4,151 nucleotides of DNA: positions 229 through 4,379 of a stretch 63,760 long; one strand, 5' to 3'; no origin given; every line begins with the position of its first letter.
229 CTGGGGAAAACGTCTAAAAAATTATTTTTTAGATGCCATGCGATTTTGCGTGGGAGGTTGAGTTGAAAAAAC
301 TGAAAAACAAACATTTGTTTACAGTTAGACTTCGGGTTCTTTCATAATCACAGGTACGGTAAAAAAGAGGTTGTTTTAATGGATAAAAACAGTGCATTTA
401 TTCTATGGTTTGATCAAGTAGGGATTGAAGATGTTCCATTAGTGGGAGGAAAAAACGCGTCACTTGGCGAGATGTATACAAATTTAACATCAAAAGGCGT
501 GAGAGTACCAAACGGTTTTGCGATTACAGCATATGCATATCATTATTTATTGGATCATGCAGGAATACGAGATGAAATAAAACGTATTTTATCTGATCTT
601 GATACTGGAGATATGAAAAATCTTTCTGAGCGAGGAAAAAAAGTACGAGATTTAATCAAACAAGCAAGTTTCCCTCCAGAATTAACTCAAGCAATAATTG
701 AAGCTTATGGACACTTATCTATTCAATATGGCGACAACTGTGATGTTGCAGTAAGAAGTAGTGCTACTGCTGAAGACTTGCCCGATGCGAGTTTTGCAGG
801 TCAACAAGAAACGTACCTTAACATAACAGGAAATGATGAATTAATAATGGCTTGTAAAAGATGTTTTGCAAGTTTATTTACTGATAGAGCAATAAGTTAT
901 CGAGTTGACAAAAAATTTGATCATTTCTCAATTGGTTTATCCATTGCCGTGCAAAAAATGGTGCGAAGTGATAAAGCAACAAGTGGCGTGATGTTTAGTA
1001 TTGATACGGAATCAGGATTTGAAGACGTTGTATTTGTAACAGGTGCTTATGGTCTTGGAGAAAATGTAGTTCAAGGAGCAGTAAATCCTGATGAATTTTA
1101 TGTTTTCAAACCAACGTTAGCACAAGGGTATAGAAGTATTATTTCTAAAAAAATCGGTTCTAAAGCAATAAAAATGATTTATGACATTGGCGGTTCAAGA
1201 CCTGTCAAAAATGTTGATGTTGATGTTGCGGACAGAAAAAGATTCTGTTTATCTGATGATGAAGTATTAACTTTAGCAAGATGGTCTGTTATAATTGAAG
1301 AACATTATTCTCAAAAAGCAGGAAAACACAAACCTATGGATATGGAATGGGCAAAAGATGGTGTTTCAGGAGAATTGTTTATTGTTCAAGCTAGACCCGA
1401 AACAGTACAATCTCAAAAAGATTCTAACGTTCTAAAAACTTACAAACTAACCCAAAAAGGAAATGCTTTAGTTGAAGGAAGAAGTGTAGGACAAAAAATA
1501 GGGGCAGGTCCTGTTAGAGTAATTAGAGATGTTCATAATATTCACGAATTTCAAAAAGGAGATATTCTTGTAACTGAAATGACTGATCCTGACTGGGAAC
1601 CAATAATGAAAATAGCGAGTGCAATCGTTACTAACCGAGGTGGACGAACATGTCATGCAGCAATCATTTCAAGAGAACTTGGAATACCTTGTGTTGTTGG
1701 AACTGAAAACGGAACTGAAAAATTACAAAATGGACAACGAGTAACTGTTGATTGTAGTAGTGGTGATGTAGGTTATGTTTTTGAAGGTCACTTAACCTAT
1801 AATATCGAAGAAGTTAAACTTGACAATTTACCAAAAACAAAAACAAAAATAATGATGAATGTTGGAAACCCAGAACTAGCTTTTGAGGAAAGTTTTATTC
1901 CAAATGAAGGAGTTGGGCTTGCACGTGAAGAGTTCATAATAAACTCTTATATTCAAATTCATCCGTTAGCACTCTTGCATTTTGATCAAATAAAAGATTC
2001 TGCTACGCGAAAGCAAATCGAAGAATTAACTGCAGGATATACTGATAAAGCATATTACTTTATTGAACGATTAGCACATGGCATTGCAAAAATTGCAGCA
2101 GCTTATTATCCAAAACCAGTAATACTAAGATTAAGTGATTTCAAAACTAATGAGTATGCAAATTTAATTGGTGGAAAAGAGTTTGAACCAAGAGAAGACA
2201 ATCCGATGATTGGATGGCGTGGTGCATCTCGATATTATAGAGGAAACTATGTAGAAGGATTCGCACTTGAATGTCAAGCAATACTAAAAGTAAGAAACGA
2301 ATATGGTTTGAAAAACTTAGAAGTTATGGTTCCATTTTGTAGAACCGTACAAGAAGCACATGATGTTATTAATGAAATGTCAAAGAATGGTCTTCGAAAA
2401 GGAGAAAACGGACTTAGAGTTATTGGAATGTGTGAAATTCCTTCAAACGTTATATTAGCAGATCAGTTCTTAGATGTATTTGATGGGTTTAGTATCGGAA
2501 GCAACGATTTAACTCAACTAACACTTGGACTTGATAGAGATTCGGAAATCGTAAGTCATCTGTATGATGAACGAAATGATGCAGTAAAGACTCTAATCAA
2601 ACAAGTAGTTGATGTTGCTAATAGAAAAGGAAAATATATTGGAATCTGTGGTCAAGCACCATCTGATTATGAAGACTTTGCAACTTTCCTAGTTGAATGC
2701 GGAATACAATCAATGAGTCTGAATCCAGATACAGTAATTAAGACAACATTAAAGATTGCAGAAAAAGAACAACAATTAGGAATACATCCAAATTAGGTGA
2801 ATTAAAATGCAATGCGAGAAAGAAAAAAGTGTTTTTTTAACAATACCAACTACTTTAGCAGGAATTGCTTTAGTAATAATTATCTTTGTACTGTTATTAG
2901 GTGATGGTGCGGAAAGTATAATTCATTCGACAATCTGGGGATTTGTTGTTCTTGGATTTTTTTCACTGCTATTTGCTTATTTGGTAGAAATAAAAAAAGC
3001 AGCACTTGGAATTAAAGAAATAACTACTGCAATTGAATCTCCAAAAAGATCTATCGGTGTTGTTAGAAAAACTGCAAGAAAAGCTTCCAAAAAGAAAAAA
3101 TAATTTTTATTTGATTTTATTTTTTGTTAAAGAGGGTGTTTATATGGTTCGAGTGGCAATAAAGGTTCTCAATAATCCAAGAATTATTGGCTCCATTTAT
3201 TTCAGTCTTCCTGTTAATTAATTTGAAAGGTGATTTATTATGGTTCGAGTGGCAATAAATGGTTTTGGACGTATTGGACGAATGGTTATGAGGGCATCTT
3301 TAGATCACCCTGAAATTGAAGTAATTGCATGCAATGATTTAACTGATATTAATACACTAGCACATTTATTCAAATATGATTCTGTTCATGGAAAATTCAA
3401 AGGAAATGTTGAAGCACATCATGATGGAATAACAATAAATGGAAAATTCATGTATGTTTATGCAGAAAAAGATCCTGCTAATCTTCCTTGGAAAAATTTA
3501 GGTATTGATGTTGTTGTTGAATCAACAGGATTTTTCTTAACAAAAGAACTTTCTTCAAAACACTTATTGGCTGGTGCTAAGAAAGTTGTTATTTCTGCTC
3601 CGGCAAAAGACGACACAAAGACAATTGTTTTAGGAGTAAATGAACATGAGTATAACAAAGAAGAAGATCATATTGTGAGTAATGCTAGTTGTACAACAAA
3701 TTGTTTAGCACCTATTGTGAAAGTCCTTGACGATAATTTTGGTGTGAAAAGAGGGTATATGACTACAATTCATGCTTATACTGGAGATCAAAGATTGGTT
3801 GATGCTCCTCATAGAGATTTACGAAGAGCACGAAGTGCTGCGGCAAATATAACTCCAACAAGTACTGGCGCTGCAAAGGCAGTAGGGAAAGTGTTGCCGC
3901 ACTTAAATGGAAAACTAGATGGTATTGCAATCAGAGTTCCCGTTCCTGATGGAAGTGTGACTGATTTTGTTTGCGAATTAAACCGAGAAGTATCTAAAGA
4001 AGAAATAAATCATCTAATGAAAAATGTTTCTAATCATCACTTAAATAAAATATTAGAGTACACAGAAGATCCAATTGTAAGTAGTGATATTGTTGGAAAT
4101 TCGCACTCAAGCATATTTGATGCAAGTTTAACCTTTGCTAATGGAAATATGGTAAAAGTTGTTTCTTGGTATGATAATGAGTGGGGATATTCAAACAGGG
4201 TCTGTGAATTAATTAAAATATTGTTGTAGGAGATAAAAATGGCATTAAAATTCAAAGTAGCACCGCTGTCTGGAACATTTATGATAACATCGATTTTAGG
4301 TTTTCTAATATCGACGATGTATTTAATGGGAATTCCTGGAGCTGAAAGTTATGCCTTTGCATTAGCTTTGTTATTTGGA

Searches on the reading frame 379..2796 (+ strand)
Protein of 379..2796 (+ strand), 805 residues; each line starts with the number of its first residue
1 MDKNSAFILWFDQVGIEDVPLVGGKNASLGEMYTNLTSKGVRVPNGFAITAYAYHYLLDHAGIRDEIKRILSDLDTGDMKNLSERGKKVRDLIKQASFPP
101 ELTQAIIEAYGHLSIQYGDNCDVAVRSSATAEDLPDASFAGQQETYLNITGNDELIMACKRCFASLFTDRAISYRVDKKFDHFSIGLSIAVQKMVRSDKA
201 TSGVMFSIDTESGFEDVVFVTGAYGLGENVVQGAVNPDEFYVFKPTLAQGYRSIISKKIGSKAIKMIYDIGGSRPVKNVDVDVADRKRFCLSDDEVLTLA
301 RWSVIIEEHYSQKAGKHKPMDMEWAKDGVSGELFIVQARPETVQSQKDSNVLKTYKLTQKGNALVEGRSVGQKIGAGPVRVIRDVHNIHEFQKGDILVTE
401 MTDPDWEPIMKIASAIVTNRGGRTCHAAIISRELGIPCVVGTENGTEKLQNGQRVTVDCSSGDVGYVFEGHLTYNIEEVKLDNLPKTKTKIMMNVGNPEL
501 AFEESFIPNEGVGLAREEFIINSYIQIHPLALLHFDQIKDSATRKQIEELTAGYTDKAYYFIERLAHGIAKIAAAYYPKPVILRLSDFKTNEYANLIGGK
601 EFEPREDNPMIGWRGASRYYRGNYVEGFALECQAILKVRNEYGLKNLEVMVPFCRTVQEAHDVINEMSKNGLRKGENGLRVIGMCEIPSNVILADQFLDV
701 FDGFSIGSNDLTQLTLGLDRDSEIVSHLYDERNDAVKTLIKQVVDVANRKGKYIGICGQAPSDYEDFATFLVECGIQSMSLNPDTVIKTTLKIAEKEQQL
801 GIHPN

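Call 111: search_protein_families(library=pfam, proteins=[window:379-2796:+], max_evalue=0.001)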
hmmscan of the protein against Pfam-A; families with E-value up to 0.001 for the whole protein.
window:379-2796:+ (805 aa): 3 families
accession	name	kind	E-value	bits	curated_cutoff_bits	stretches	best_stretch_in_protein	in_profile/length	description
PF01326.24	PPDK_N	-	9.7e-124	413.3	27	1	20-354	2-323/328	Pyruvate phosphate dikinase, AMP/ATP-binding domain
PF02896.24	PEP-utilizers_C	-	1.7e-61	208.4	22.8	1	484-795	15-290/293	PEP-utilising enzyme, PEP-binding domain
PF00391.29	PEP-utilizers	-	4e-29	100.5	23.1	1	391-462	1-72/72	PEP-utilising enzyme, mobile domain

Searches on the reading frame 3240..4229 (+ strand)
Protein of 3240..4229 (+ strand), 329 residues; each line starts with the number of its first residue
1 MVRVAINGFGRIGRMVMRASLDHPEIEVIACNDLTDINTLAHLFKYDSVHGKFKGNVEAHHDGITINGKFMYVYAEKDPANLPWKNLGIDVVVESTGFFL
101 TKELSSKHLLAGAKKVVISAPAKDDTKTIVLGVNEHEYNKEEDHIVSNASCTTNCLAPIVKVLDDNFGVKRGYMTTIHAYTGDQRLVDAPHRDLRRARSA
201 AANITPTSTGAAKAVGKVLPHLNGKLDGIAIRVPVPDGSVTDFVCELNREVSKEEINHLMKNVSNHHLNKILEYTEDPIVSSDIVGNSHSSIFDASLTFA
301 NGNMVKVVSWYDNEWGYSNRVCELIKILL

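Call 111: search_protein_families(library=pfam, proteins=[window:3240-4229:+], max_evalue=0.001)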
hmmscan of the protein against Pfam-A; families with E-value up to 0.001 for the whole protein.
window:3240-4229:+ (329 aa): 2 families
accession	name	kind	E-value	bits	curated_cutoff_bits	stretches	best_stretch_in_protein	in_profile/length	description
PF02800.25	Gp_dh_C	-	1.2e-66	223.5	24.4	1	156-311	1-158/158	Glyceraldehyde 3-phosphate dehydrogenase, C-terminal domain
PF00044.30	Gp_dh_N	-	6.7e-41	139.1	31.7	1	2-101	1-100/101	Glyceraldehyde 3-phosphate dehydrogenase, NAD binding domain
